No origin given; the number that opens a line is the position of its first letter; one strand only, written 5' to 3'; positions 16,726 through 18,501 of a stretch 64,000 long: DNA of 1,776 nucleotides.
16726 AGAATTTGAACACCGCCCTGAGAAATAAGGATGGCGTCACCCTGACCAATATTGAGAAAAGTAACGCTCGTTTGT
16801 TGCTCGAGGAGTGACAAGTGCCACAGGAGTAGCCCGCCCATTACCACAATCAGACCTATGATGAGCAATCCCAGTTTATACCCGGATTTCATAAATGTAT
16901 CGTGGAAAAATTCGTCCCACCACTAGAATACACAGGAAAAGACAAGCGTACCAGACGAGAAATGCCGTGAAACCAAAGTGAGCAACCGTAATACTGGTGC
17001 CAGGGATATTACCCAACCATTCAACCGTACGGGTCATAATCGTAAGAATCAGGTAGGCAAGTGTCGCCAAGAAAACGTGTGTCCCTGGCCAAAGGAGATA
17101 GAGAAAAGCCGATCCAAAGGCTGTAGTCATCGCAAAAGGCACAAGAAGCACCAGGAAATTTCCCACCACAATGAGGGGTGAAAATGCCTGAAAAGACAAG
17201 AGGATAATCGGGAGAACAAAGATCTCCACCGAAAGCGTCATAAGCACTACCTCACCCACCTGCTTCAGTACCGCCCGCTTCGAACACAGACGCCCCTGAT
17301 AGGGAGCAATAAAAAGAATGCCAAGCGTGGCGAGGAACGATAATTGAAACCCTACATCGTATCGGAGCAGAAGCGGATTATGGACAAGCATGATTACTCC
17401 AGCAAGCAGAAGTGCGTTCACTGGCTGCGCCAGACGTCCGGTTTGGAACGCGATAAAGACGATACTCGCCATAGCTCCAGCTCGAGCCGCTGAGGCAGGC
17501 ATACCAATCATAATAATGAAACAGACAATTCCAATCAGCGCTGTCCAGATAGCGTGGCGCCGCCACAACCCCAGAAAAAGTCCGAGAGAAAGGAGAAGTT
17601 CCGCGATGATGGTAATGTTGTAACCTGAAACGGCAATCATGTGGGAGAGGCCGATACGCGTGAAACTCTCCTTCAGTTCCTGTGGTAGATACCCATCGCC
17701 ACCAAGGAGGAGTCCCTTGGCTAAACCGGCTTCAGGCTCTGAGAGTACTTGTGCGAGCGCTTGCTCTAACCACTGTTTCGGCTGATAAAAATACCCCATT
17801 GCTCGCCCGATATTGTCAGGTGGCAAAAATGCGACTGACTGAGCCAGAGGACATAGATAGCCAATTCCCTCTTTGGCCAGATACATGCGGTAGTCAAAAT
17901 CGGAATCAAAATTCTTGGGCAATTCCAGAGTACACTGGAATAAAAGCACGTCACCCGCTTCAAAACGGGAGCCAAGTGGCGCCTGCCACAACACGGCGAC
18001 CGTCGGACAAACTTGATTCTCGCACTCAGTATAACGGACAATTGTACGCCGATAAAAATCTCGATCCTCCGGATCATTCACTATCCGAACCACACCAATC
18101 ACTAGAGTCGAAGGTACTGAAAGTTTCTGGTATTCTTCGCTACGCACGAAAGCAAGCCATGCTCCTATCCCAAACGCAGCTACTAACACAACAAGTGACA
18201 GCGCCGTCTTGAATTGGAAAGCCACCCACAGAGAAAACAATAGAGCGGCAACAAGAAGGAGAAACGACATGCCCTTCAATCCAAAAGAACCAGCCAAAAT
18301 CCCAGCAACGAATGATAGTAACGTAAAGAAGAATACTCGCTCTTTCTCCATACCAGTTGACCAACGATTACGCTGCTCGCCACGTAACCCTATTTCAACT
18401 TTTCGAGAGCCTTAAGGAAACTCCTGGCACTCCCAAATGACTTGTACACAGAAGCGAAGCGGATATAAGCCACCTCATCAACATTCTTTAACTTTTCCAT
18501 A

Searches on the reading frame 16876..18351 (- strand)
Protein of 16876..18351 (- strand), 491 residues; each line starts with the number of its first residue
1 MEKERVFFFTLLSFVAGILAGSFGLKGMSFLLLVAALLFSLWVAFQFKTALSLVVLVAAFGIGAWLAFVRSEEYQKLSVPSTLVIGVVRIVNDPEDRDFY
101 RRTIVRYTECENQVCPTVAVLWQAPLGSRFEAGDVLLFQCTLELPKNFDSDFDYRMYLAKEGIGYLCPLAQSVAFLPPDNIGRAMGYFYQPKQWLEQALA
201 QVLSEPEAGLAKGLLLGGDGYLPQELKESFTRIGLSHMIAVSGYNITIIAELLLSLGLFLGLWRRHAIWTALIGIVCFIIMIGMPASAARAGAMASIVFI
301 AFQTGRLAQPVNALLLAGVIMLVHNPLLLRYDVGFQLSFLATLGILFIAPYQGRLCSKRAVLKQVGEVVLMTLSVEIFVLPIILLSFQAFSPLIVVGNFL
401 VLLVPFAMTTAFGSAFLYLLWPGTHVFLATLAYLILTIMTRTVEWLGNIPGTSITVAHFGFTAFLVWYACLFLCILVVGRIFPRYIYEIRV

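Call 66: search_protein_families(library=pfam, proteins=[window:16876-18351:-], max_evalue=0.00001)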
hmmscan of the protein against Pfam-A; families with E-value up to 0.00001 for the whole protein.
window:16876-18351:- (491 aa): 2 families
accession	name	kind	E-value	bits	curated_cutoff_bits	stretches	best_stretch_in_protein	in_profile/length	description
PF03772.21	Competence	-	2e-44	152.4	23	1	214-478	1-267/270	Competence protein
PF13567.11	DUF4131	-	2.4e-12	47.3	31.6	1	30-164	7-154/165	Domain of unknown function (DUF4131)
